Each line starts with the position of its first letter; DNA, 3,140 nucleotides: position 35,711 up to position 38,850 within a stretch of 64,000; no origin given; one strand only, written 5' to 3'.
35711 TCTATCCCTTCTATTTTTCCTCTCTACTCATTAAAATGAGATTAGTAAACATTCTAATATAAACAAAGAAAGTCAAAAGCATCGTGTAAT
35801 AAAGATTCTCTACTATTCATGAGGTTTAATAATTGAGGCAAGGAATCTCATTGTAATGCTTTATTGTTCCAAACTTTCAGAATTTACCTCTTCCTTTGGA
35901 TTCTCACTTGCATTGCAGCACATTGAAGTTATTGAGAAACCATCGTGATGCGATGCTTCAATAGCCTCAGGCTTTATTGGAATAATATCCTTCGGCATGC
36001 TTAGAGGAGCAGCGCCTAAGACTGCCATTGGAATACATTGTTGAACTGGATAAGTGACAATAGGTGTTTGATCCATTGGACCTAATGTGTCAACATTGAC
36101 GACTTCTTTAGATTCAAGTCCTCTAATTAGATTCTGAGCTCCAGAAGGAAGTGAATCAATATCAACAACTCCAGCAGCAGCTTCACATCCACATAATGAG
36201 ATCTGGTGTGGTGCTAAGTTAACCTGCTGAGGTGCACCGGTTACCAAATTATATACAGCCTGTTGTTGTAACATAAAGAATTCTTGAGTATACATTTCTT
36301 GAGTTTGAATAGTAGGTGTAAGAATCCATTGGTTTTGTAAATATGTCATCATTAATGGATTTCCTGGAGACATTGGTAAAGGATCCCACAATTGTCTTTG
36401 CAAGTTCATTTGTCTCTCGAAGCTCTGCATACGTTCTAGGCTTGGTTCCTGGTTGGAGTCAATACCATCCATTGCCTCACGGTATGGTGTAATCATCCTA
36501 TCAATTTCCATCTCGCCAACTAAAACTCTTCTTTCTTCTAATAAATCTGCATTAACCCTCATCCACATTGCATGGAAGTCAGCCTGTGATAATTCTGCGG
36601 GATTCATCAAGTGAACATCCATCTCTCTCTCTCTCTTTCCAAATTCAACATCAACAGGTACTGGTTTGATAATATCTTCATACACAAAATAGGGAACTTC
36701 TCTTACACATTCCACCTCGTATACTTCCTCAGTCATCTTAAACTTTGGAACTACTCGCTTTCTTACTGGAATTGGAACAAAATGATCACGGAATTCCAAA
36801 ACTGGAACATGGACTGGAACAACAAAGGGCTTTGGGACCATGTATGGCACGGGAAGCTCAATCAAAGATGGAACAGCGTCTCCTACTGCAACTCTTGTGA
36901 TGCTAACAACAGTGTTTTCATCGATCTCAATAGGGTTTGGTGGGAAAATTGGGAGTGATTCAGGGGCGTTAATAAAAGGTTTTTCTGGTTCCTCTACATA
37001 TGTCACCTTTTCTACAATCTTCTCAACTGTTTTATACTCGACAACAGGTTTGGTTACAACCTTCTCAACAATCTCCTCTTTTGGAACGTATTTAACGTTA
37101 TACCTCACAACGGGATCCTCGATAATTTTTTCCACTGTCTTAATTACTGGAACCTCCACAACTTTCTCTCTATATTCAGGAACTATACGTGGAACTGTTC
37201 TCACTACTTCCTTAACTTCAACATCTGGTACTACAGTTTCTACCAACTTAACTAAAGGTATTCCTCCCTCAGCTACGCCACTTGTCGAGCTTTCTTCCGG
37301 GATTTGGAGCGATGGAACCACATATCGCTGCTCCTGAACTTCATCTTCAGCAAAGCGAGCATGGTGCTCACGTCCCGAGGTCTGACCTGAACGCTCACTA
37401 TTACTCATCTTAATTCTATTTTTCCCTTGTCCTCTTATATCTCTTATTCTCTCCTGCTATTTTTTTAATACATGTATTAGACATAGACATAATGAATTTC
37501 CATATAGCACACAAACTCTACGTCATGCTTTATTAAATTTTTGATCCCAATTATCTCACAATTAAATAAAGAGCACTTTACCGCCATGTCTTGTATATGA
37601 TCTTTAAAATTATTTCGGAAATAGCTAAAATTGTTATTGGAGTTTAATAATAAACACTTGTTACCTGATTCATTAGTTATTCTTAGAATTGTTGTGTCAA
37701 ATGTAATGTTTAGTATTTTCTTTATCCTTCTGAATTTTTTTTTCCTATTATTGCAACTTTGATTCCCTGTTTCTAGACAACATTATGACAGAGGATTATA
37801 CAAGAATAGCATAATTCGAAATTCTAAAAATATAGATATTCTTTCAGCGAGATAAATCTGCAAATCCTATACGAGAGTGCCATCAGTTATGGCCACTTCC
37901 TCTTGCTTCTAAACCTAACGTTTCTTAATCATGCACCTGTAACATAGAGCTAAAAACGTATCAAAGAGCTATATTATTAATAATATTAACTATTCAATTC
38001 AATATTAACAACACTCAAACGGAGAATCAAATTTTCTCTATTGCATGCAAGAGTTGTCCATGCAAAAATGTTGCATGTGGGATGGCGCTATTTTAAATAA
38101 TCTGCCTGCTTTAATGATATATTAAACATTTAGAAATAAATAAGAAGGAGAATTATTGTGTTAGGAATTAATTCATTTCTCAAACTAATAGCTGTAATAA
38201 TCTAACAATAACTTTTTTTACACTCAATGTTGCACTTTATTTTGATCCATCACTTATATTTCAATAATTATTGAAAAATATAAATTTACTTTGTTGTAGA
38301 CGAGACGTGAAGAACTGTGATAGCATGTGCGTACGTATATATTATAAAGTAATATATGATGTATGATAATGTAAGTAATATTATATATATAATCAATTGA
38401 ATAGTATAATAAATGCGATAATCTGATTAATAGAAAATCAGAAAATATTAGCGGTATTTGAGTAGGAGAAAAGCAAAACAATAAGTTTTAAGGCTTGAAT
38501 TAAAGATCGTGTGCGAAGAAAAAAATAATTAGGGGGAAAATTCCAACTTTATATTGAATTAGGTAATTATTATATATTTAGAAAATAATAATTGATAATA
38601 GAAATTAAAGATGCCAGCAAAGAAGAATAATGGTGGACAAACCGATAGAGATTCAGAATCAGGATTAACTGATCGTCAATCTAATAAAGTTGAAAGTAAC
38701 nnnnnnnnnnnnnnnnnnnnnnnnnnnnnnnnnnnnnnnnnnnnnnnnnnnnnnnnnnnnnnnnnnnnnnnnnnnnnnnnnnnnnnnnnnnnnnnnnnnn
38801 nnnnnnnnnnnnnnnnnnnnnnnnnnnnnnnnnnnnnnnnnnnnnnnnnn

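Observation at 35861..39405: Divergently transcribed pair of alveolin (IMC) genes sharing a 1.2-kb TGCATG-rich promoter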

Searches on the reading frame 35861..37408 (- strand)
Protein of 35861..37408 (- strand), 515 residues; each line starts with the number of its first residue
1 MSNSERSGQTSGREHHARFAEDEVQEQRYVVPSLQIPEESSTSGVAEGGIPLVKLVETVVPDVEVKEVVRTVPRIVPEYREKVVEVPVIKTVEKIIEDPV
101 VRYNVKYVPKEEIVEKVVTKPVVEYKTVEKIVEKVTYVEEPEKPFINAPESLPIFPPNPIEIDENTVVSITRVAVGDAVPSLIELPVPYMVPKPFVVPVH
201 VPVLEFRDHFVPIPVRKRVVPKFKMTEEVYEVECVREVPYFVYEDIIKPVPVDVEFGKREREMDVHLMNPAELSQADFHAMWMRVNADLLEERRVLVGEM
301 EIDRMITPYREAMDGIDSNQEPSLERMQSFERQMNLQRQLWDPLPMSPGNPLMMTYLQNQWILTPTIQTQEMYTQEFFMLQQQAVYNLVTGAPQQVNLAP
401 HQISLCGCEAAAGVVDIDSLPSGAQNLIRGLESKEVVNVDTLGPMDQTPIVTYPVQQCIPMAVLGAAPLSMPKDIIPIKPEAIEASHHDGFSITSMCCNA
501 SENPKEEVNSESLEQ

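Call 4: search_protein_families(library=pfam, proteins=[window:35861-37408:-], max_evalue=0.1)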
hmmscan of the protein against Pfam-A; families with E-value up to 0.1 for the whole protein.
window:35861-37408:- (515 aa): 1 family
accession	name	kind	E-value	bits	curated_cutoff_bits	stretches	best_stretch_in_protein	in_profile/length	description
PF12314.13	IMCp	-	1.4e-13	51.4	21.1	1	64-135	3-73/94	Inner membrane complex protein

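Call 7: find_homologous_proteins(query=window:35861-37408:-)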
Query window:35861-37408:- (515 aa): 52 proteins with E <= 0.001 among 8000 candidates.
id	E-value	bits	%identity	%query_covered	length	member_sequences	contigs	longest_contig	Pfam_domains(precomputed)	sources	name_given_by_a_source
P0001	0.0e+0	1095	96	100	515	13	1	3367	PF12314.14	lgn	-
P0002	0.0e+0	1024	90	100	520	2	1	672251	PF12314.14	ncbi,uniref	ncbi:articulin family [Cryptosporidium xiaoi]|uniref:Articulin family n=1 Tax=Cryptosporidium xiaoi 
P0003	2.9e-277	939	84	96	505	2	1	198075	PF12314.14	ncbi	ncbi:hypothetical protein ACR3K2_23280 [Cryptosporidium serpentis]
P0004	7.4e-76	274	46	68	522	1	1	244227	PF12314.14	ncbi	ncbi:hypothetical protein ACSSS7_004268 [Eimeria intestinalis]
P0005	1.5e-68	250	50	45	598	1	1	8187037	PF12314.14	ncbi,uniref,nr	ncbi:alveolin domain containing intermediate filament IMC1 [Besnoitia besnoiti]|uniref:Alveolin doma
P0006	2.5e-68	249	37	68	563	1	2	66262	PF12314.14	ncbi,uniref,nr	ncbi:uncharacterized protein LOC34622967 [Cyclospora cayetanensis]|uniref:Membrane skeletal protein 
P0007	2.8e-68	249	38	79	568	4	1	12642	PF12314.14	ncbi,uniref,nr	ncbi:membrane skeletal protein IMC1, putative [Eimeria mitis]|uniref:Membrane skeletal protein IMC1,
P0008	4.2e-68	249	41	73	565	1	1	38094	PF12314.14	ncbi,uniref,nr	ncbi:membrane skeletal protein IMC1, putative [Eimeria maxima]|uniref:Membrane skeletal protein IMC1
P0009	4.7e-68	249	41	67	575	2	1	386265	PF12314.14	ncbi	ncbi:hypothetical protein Esti_003043 [Eimeria stiedai]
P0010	1.0e-67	247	47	39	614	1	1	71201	PF12314.14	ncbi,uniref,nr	ncbi:membrane skeletal protein [Cystoisospora suis]|uniref:Membrane skeletal protein n=1 Tax=Cystois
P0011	7.4e-67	245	46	38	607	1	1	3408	PF12314.14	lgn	-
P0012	1.3e-66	244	48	45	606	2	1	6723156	PF12314.14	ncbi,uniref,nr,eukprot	ncbi:hypothetical protein NCLIV_031780 [Neospora caninum Liverpool]|uniref:Alveolin domain containin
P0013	1.3e-66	244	48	46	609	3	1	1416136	PF12314.14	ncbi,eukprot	ncbi:UNVERIFIED_CONTAM: alveolin domain containing intermediate filament IMC1 [Hammondia hammondi]|e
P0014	1.5e-63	234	33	79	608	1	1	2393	PF12314.14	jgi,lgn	-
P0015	2.1e-63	233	35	69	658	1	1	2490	PF12314.14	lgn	-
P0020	2.2e-58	217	37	73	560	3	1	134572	PF12314.14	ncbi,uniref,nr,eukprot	ncbi:alveolin domain containing intermediate filament IMC1 [Cardiosporidium cionae]|uniref:Alveolin 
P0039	8.3e-51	192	47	25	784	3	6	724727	PF12314.14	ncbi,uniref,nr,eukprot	ncbi:inner membrane complex protein 1a [Plasmodium berghei]|uniref:Inner membrane complex protein 1a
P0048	3.2e-41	160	39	47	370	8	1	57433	-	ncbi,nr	ncbi:MAG: uncharacterized protein KVP18_004901 [Porospora cf. gigantea A]|nr:MAG: hypothetical prote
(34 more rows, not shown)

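Call 10: find_encoding_contigs(protein=window:35861-37408:-, flank=4000, max_places=4)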
Protein window:35861-37408:- (515 aa): 24 contigs read that carry it; 4 places shown.
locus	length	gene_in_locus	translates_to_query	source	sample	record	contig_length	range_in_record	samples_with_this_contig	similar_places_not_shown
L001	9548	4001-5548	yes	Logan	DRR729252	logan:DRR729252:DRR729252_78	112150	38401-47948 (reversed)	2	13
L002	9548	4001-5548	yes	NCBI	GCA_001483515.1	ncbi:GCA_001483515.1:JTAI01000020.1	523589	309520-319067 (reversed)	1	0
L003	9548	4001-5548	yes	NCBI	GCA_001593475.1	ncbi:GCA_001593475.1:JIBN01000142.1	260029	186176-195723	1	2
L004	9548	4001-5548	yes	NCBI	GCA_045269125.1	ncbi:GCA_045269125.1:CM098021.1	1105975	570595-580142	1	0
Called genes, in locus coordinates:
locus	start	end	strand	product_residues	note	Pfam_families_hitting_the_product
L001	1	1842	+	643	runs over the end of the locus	PF02878:PGM_PMM_I, PF21404:AMG1_III, PF00408:PGM_PMM_IV (weak)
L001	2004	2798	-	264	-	PF12314:IMCp (weak)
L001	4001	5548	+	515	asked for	PF12314:IMCp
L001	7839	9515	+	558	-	-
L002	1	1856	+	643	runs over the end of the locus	PF02878:PGM_PMM_I (weak), PF21404:AMG1_III, PF00408:PGM_PMM_IV (weak)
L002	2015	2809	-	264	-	PF12314:IMCp (weak)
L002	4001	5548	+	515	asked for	PF12314:IMCp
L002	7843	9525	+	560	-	-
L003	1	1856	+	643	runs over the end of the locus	PF02878:PGM_PMM_I (weak), PF21404:AMG1_III, PF00408:PGM_PMM_IV (weak)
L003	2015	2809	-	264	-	PF12314:IMCp (weak)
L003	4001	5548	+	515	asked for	PF12314:IMCp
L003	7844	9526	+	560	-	-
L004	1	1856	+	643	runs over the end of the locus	PF02878:PGM_PMM_I, PF21404:AMG1_III, PF00408:PGM_PMM_IV (weak)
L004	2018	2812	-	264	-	PF12314:IMCp (weak)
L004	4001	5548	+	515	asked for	PF12314:IMCp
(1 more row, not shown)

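Call 22: find_encoding_contigs(protein=P0012, flank=10000, max_places=2)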
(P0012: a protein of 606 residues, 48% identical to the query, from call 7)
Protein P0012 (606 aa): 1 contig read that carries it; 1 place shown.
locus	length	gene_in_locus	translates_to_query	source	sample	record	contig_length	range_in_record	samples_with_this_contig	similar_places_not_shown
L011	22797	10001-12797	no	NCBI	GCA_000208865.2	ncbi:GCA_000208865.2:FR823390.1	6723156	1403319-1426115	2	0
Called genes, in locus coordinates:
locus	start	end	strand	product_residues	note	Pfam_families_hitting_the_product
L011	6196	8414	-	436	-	-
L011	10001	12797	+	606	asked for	PF12314:IMCp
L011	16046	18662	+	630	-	PF01661:Macro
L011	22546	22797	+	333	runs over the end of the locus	PF00091:Tubulin, PF03953:Tubulin_C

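Call 23: find_encoding_contigs(protein=P0020, flank=8000, max_places=2)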
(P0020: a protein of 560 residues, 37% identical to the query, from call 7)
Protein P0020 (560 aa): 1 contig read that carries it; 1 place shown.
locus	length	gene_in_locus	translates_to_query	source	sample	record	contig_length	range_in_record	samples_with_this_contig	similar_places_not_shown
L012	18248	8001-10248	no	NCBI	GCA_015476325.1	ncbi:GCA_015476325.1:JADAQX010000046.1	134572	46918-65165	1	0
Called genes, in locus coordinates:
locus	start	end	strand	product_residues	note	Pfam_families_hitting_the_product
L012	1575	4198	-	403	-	PF01592:NifU_N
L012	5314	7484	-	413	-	PF12314:IMCp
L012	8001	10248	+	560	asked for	PF12314:IMCp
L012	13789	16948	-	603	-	PF01204:Trehalase, PF06202:GDE_C, PF22422:MGH1-like_GH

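Call 24: find_encoding_contigs(protein=P0039, flank=8000, max_places=2)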
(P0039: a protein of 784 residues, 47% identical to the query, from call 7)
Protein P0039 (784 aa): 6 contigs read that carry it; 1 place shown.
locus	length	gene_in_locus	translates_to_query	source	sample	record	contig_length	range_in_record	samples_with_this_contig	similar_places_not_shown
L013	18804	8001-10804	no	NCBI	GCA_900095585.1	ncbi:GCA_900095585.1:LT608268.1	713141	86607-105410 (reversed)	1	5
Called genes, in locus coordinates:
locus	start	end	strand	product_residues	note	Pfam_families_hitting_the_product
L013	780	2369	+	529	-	PF00009:GTP_EFTU (weak), PF00350:Dynamin_N, PF01926:MMR_HSR1 (weak), PF18150:DUF5600, PF12763:EH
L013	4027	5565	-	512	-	PF12314:IMCp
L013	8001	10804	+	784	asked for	PF12314:IMCp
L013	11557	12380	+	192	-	PF01161:PBP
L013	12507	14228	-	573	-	PF01485:IBR, PF26200:Rcat_RNF216, PF22191:IBR_1, PF22605:IBR_2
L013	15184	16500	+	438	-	PF00364:Biotin_lipoyl, PF25997:BSH_YhbJ, PF00198:2-oxoacid_dh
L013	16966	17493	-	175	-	PF13905:Thioredoxin_8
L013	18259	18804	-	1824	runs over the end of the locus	PF17681:GCP_N_terminal, PF04130:GCP_C_terminal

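Call 30: find_encoding_contigs(protein=P0048, flank=8000, max_places=2)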
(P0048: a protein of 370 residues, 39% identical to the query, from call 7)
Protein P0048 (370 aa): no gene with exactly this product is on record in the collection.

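Call 31: find_encoding_contigs(protein=P0009, flank=8000, max_places=2)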
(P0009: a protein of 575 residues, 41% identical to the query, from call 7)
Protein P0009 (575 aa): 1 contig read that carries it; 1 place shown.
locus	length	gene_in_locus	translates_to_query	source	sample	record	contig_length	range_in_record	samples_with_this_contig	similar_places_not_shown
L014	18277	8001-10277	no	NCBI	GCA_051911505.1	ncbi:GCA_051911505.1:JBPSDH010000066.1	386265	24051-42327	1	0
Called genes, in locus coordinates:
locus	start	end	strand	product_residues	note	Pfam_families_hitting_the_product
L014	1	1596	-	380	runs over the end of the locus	PF00076:RRM_1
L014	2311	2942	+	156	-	PF01423:LSM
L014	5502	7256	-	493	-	-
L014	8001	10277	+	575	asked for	PF12314:IMCp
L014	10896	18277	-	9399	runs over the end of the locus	-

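Call 57: list_cluster_members(proteins=[window:35861-37408:-, window:38611-39405:+])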
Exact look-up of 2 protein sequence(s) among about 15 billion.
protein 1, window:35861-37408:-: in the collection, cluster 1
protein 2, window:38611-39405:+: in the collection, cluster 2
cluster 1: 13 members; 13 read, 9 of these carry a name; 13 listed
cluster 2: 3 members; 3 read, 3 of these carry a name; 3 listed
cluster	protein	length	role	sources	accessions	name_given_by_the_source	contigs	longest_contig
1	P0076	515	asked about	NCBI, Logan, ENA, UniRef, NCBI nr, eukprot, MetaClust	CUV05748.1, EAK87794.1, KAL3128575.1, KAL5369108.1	articulin family protein, adjacent paralogous gene [Cryptosporidium parvum Iowa II] | Articulin family protein, adjacent paralogous protein n=3 Tax=Cryptosporidium TaxID=5806 ... | QOY42107.1 hypothetical protein CPATCC_001712 [Cryptosporidium parvum]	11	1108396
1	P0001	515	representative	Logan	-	-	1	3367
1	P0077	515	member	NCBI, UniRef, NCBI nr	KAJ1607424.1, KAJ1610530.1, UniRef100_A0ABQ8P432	articulin-like protein [Cryptosporidium canis] | Articulin-like protein n=1 Tax=Cryptosporidium canis TaxID=195482 RepID=A0ABQ8P432_9CRYT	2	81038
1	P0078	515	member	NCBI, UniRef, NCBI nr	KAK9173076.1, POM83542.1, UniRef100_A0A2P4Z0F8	Inner membrane complex protein family protein [Cryptosporidium meleagridis] | Inner membrane complex protein family protein n=1 Tax=Cryptosporidium meleagridis ...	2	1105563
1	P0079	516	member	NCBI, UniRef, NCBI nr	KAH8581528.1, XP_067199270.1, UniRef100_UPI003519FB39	articulin family [Cryptosporidium sp. chipmunk genotype I] | articulin family n=1 Tax=Cryptosporidium sp. chipmunk genotype I TaxID=1280935 ...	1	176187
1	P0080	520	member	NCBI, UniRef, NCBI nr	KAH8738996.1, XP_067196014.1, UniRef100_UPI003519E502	articulin family protein [Cryptosporidium ryanae] | articulin family protein n=1 Tax=Cryptosporidium ryanae TaxID=515981 RepID=UPI003519E502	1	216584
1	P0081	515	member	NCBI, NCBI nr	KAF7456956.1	putative inner membrane complex protein 1b [Cryptosporidium felis]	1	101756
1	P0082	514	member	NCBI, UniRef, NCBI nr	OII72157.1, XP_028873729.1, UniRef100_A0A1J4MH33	articulin family protein [Cryptosporidium ubiquitum] | Articulin family protein n=1 Tax=Cryptosporidium ubiquitum TaxID=857276 ...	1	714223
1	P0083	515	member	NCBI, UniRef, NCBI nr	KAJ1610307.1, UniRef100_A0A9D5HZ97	articulin-like protein [Cryptosporidium canis] | Articulin-like protein n=1 Tax=Cryptosporidium canis TaxID=195482 RepID=A0A9D5HZ97_9CRYT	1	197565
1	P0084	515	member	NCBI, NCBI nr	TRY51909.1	Articulin family protein/adjacent paralogous protein [Cryptosporidium tyzzeri]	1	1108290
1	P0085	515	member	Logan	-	-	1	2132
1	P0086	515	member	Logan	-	-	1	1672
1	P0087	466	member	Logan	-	-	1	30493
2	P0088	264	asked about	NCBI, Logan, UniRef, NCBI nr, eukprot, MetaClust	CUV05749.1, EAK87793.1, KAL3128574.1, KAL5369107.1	articulin family protein, adjacent paralogous gene [Cryptosporidium parvum Iowa II] | Articulin family protein, adjacent paralogous protein n=3 Tax=Cryptosporidium TaxID=5806 ... | QOY42106.1 hypothetical protein CPATCC_001711 [Cryptosporidium parvum]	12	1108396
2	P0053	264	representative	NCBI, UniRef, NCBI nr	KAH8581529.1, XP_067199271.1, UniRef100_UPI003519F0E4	articulin family [Cryptosporidium sp. chipmunk genotype I] | articulin family n=1 Tax=Cryptosporidium sp. chipmunk genotype I TaxID=1280935 ...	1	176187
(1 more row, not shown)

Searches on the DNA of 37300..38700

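Call 48: search_rna_families(source=window, start=37300, end=38700, threshold=evalue, max_evalue=1)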
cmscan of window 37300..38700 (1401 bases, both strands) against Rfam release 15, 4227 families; matches with E-value up to 1: 0.
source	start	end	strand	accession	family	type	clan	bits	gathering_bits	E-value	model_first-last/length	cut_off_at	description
